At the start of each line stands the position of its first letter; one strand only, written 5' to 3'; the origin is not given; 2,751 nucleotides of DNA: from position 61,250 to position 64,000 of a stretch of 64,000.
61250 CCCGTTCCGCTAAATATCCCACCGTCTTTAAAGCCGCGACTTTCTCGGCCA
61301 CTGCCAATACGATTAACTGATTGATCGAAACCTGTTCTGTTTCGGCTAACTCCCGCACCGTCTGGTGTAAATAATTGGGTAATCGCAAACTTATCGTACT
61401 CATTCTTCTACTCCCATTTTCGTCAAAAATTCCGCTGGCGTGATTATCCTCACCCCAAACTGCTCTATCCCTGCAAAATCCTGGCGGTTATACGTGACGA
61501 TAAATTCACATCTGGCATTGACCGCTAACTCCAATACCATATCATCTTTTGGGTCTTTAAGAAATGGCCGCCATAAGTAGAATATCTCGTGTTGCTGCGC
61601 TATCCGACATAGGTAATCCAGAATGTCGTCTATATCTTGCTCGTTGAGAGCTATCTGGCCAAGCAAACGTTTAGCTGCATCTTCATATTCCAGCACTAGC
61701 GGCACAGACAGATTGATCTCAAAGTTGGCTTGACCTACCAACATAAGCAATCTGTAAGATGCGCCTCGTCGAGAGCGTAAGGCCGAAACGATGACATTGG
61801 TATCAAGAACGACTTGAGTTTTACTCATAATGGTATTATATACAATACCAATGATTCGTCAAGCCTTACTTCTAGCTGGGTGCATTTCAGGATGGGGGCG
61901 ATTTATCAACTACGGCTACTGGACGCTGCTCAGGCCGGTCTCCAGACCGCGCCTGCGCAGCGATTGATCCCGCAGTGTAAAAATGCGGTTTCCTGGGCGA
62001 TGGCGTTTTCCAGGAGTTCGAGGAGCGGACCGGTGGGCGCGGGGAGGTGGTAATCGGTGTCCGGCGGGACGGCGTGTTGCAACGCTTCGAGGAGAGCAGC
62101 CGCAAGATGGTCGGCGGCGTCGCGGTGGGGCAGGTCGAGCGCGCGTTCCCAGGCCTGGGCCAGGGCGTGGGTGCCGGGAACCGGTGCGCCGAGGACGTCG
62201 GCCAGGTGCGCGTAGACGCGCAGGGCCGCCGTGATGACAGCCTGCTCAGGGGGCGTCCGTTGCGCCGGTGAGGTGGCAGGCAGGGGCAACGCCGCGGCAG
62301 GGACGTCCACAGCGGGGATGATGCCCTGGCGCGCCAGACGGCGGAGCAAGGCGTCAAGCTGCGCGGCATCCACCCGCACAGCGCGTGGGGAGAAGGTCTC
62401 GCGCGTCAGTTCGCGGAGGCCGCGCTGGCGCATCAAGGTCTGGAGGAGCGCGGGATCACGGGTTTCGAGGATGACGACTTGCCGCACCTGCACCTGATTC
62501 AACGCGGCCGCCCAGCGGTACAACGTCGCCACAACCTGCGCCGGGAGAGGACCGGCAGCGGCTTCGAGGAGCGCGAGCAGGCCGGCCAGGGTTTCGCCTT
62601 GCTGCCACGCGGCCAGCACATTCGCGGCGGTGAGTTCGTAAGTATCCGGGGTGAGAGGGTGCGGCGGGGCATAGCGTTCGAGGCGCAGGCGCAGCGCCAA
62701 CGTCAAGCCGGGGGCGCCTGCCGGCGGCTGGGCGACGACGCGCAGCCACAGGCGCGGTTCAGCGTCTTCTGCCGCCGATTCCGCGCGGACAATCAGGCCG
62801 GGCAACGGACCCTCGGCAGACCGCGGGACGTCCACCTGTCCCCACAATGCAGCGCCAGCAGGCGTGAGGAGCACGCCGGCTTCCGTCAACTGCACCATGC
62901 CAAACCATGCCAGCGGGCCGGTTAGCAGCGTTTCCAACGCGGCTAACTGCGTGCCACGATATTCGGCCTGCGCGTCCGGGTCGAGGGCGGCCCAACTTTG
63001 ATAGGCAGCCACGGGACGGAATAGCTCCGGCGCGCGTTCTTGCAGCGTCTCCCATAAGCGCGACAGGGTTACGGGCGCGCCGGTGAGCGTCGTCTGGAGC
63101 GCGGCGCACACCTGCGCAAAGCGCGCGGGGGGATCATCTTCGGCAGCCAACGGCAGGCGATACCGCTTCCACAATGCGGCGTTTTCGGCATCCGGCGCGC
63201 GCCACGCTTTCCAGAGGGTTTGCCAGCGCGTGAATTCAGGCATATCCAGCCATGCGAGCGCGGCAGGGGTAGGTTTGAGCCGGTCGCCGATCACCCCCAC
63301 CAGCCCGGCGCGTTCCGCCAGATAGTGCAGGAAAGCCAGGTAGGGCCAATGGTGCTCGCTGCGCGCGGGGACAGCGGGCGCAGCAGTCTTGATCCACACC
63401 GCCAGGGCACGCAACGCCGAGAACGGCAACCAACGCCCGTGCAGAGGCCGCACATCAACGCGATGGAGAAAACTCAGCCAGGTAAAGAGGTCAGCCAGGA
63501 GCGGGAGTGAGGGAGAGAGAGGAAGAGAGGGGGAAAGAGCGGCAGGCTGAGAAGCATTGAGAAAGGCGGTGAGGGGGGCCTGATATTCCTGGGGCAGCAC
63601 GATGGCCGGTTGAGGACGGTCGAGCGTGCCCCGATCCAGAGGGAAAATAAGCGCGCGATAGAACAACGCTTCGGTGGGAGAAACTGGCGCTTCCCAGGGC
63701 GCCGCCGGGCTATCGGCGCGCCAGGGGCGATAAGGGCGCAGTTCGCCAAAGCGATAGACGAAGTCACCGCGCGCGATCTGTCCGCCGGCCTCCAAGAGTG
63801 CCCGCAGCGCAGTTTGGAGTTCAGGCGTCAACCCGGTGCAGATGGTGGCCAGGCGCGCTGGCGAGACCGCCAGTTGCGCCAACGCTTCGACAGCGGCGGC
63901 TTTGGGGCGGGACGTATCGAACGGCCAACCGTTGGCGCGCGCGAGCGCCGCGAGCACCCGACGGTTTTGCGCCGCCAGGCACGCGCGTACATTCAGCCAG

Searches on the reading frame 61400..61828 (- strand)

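Call 51: search_protein_families(library=pfam, proteins=[window:61400-61828:-])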
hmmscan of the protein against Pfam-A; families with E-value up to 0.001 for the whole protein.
window:61400-61828:- (142 aa): 1 family
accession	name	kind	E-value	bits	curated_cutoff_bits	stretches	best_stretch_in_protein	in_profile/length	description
PF13470.12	PIN_3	-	2.7e-22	80.2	27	1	6-115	2-114/115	PIN domain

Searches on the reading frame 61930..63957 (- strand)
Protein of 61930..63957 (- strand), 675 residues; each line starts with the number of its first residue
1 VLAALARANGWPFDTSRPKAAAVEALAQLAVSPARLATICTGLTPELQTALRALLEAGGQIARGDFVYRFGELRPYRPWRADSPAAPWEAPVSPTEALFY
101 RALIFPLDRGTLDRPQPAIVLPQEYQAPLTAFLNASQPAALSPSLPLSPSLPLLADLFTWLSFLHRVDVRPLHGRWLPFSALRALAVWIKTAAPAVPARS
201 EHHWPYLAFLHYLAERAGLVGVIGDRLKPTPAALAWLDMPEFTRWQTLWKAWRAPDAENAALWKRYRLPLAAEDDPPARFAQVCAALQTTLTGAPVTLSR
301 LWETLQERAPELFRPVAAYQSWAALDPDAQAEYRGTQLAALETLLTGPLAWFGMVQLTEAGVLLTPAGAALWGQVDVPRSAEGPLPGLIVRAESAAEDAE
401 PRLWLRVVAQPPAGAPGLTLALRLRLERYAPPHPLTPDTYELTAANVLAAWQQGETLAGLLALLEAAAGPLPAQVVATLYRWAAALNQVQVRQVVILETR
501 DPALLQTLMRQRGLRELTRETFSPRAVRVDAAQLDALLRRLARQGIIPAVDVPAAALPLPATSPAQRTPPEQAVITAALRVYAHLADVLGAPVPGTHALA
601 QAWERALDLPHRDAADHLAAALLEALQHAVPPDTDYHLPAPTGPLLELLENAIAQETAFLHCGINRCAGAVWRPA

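Call 51: search_protein_families(library=pfam, proteins=[window:61930-63957:-])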
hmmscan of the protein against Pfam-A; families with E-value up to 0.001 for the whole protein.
window:61930-63957:- (675 aa): 1 family
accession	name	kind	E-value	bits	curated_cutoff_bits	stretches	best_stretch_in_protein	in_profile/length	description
PF13625.11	Helicase_C_3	-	1.1e-07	32.3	34.2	1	439-518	37-120/125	Helicase conserved C-terminal domain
